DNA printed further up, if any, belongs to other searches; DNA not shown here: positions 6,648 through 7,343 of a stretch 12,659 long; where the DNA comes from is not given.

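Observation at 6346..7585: Family of four small tandem-duplicated proteins, each heading a unit with a different downstream partner (nuclease fusion, KAP NTPase, membrane protein)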

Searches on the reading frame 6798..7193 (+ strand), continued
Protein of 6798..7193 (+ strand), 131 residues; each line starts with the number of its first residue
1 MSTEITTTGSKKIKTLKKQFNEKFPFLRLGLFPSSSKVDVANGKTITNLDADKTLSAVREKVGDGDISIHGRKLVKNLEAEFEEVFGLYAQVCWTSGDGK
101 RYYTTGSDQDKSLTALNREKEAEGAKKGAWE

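Call 27: predict_structure(alignment_id=A2)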
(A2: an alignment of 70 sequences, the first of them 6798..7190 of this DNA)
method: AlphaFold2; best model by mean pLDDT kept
length: 131 residues; sequences in the alignment: 70
mean_pLDDT: 82.8   pTM: 0.70
mean pLDDT of the five models: 82.8, 81.6, 81.4, 74.8, 73.1
residues with pLDDT >= 90: 4; 70-90: 117; 50-70: 7; < 50: 3
segments of 3 or more residues with pLDDT < 50: none
pLDDT, mean of each block of 10 residues (from residue 1): 71 87 87 82 79 85 78 89 88 84 82 89 77 47
secondary structure, 60 per line:
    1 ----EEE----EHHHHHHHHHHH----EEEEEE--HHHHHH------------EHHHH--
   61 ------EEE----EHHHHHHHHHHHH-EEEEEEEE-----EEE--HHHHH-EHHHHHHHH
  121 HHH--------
elements in order: E5-7 H13-23 E28-33 H36-41 H55-58 E67-69 H75-86 E88-95 E101-103 H106-110 H113-123

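Call 31: search_protein_representatives(alignment_id=A2)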
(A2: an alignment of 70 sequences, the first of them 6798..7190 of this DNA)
Query: 70 sequences, 113 profile positions. Proteins with E-value up to 0.001 (for the whole library): 1581; up to 1e-10: 480; up to 1e-30: 8. The best 150 are listed.
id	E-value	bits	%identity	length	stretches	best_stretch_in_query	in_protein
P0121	9.7e-48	177.1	-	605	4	6-108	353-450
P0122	1.1e-37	144.7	-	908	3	3-109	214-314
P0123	9.4e-37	141.7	-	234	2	3-113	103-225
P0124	7.8e-36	138.7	-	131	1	1-113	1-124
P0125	2.6e-35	137.0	-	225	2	3-110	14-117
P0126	1.1e-34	135.0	-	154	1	2-109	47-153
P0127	2.2e-34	134.0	-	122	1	2-111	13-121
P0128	6.9e-32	126.0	-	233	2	3-107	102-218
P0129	1.2e-30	122.0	-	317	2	3-109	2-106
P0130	1.5e-30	121.7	-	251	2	4-112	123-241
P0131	5.3e-29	116.7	-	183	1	2-95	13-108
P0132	7.7e-29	116.2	-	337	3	5-113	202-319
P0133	1.1e-28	115.7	-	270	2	5-113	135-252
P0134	2.8e-28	114.4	-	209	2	4-106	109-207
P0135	1.3e-27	112.2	-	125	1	3-110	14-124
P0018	1.2e-26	109.1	-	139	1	1-113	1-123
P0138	2.0e-26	108.4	-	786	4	5-106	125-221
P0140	2.1e-26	108.4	-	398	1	3-111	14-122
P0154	3.4e-22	94.8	-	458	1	1-110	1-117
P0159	1.1e-21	93.2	-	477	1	1-112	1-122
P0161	2.0e-21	92.3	-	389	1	1-112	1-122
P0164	2.9e-21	91.8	-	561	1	1-112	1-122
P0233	3.1e-16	75.6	-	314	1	4-111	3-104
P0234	3.3e-16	75.5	-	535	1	1-111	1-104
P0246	5.5e-16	74.8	-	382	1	3-110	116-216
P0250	6.6e-16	74.5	-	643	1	5-107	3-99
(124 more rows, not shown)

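Call 33: search_protein_families(library=pfam, proteins=[P0122, P0138, P0140, P0154, P0159, P0161, P0164, P0234, P0250, P0246], max_evalue=0.01)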
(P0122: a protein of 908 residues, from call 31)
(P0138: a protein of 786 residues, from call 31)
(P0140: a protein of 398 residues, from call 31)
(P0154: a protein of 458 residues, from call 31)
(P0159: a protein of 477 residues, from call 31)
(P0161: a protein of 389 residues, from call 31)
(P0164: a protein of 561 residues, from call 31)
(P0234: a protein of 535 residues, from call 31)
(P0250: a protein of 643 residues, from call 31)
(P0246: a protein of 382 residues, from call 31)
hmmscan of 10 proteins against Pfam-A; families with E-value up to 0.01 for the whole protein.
P0122 (908 aa): 0 families

P0138 (786 aa): 2 families
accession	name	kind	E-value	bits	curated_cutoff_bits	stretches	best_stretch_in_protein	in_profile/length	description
PF19789.6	DUF6273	-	6.4e-32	111.2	23.5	1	627-783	3-170/172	Domain of unknown function (DUF6273)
PF23603.1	Ubiquitin_TPR1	-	7.3e-07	29.3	27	0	131-165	30-63/69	Telomere repeat-binding protein 1-like, ubiquitin-like domain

P0140 (398 aa): 0 families

P0154 (458 aa): 2 families
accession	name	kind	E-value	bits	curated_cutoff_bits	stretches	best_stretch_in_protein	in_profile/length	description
PF03781.23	FGE-sulfatase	-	4.2e-37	128.6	23.3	1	285-457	31-254/255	Sulfatase-modifying factor enzyme 1-like domain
PF04391.17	DUF533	-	3.3e-05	24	29.6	1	150-206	56-112/178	Protein of unknown function (DUF533)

P0159 (477 aa): 0 families

P0161 (389 aa): 1 family
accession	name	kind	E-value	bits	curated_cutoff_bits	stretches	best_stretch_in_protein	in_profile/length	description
PF20782.3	TssR_VWA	-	0.0066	16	25.7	0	311-375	25-90/304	TssR protein VWA domain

P0164 (561 aa): 2 families
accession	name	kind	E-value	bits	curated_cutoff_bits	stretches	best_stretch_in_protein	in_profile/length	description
PF08017.16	Fibrinogen_BP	-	9.1e-06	24.7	50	1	160-259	165-264/425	Fibrinogen binding protein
PF20000.4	fvmX2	-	0.0076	16.2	27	0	157-263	94-199/261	FtsH ternary system domain X2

P0234 (535 aa): 0 families

P0250 (643 aa): 1 family
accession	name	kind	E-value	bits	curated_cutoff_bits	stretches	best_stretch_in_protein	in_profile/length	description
PF07719.23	TPR_2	-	0.0095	16.4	27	0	239-258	11-30/34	Tetratricopeptide repeat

P0246 (382 aa): 6 families
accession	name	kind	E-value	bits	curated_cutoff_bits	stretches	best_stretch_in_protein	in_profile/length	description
PF05154.21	TM2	-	7.2e-15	55.4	27.9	1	10-56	3-51/51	TM2 domain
PF01527.26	HTH_Tnp_1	-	1.9e-07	31.6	24.1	1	222-285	3-64/75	Transposase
PF13518.12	HTH_28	-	1.2e-06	28.9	25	1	230-268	1-38/52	Helix-turn-helix domain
PF13542.12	HTH_Tnp_ISL3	-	0.0024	17.7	27.4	1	230-266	16-50/51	Helix-turn-helix domain of transposase family ISL3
PF01418.23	HTH_6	-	0.005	17.2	28.3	0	243-268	35-60/77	Helix-turn-helix domain, rpiR family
PF13384.12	HTH_23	-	0.0073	16.5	24.6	0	231-262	7-37/50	Homeodomain-like domain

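Call 37: search_dna_similar(query=P0233, collection=plasmids, mode=protein, max_evalue=0.001, max_rows=25)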
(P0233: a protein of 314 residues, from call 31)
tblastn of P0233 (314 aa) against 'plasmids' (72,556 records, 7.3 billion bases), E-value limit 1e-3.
No match.

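Call 38: fold_search(model_id=the predicted structure, library=pdb)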
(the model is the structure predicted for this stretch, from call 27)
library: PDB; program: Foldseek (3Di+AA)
matches with E <= 10: 365; with E <= 0.001: 0
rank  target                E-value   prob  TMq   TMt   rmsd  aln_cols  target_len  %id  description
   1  5gz1_B                1.9e-01  0.06  0.17  0.09  16.9       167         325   10  Structure of substrate/cofactor-free D-amino acid dehydrogenase (released 2017-04-12)
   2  8t48_A                2.6e-01  0.11  0.23  0.20  18.2       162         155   14  The N4BP1 CUE-like domain in complex with linear di-Ubiquitin (released 2024-03-13)
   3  3wgo_B                2.6e-01  0.05  0.17  0.09  16.9       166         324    9  Crystal structure of Q154L/T173I/R199M/P248S/H249/N276S mutant of meso-dapdh from Clostridium tetani E88 (released 2014-08-20)
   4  3b08_A                2.8e-01  0.10  0.21  0.19  15.6       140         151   13  Crystal structure of the mouse HOIL1-L-NZF in complex with linear di-ubiquitin (released 2011-12-14)
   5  7rbs_B                3.2e-01  0.08  0.22  0.19  17.1       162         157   13  The crystal structure of Papain-Like Protease of SARS CoV-2, C111S mutant, in complex with human ISG15 (released 2021-09-29)
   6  7s6p_F                3.6e-01  0.08  0.22  0.20  16.3       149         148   13  The crystal structure of human ISG15 (released 2021-09-22)
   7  9bou_A                4.1e-01  0.04  0.19  0.11  17.1       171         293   11  Crystal structure of ATP-grasp ligase PruB from Streptomyces coelicolor A3(2) (released 2024-12-18)
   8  3wyb_A                4.4e-01  0.03  0.16  0.08  16.7       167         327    8  Structure of a meso-diaminopimelate dehydrogenase (released 2015-05-06)
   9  5gz3_A                5.0e-01  0.05  0.19  0.10  17.0       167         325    9  Structure of D-amino acid dehydrogenase in complex with NADP (released 2017-04-12)
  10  7drp_B                6.9e-01  0.03  0.18  0.12  15.4       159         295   12  Structure of ATP-grasp ligase PsnB complexed with phosphomimetic variant of minimal precursor, Mg, and ADP (released 2021-09-08)
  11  6mr1_A                7.8e-01  0.09  0.23  0.32   9.1       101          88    9  RbcS-like subdomain of CcmM (released 2019-01-02)
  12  6yva_C                7.8e-01  0.06  0.22  0.19  17.4       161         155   15  PLpro-C111S with mISG15 (released 2020-05-13)
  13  5bpf_A                7.8e-01  0.02  0.16  0.08  16.2       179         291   11  Crystal structure of ADP complexed D-alanine-D-alanine ligase(DDL) from Yersinia pestis (released 2016-03-02)
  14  2dbu_B                8.3e-01  0.03  0.14  0.11  13.1       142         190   13  Crystal Structure of Gamma-glutamyltranspeptidase from Escherichia coli (released 2006-04-18)
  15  7sue_E                8.9e-01  0.06  0.24  0.27  11.8       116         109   14  Crystal Structure of Human Fab S24-188 in the complex with the N-teminal Domain of Nucleocapsid protein from SARS CoV- (released 2022-08-10)
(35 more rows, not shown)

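Call 53: search_protein_families(library=pfam, alignment_id=A2, max_evalue=1)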
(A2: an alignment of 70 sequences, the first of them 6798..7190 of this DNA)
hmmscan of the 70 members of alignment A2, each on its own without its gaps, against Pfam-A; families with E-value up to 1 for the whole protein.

A. member 1, window:6798-7190:+ (131 aa): 0 families

B. families by the number of members that match (of 70 scanned): 38 families (the first 25 are shown)
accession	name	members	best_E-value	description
PF06119.19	NIDO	5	0.035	Nidogen-like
PF22872.1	DUF7018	5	0.035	Domain of unknown function (DUF7018)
PF23007.1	DnaA_N-like_STI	4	0.012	STICHEL, DnaA_N-like alpha-beta domain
PF13146.11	TRL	4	0.09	TRL-like protein family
PF24454.1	DUF7570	3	0.0071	Family of unknown function (DUF7570)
PF19059.5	DUF5755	3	0.017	Family of unknown function (DUF5755)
PF16344.10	FecR_C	3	0.026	FecR, C-terminal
PF17023.10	DUF5098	2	0.0004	Domain of unknown function (DUF5098)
PF01287.26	eIF-5a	2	0.028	Eukaryotic elongation factor 5A hypusine, DNA-binding OB fold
PF00240.29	ubiquitin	2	0.031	Ubiquitin family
PF14178.11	YppF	2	0.063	YppF-like protein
PF09286.16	Pro-kuma_activ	2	0.13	Pro-kumamolisin, activation domain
PF11976.14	Rad60-SLD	1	0.019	Ubiquitin-2 like Rad60 SUMO-like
PF24177.1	NV_polyhedrin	1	0.035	Nudivirus polyhedrin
PF09095.17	AmyA-gluTrfs_C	1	0.043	Alpha-amylase/4-alpha-glucanotransferase, C-terminal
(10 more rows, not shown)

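Call 76: search_protein_families(library=pfam, proteins=[L009:3420-4196:+], max_evalue=0.01)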
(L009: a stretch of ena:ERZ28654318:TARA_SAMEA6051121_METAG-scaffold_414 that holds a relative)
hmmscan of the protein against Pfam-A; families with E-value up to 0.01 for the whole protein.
L009:3420-4196:+ (258 aa): 0 families

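Call 84: list_cluster_members(proteins=[window:6798-7190:+, window:7220-7582:+, window:6349-6660:-, window:2957-3373:+])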
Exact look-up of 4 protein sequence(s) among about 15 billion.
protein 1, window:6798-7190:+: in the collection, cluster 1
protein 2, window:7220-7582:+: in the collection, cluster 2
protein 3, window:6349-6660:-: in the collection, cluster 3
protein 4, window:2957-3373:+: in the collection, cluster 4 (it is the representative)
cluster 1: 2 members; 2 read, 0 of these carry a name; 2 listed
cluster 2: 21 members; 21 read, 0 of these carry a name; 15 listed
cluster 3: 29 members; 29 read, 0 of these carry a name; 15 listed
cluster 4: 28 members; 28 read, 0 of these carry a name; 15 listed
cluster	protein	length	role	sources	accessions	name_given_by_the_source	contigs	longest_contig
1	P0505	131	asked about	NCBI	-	-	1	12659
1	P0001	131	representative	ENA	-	-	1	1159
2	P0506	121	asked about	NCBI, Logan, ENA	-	-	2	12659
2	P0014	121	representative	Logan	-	-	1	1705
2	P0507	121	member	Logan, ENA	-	-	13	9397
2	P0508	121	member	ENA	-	-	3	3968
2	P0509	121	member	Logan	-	-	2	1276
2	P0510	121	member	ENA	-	-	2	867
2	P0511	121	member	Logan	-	-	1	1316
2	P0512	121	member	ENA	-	-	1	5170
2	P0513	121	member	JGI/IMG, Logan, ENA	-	-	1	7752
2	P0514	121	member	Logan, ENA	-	-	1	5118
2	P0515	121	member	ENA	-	-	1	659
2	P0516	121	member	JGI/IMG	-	-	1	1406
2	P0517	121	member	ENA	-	-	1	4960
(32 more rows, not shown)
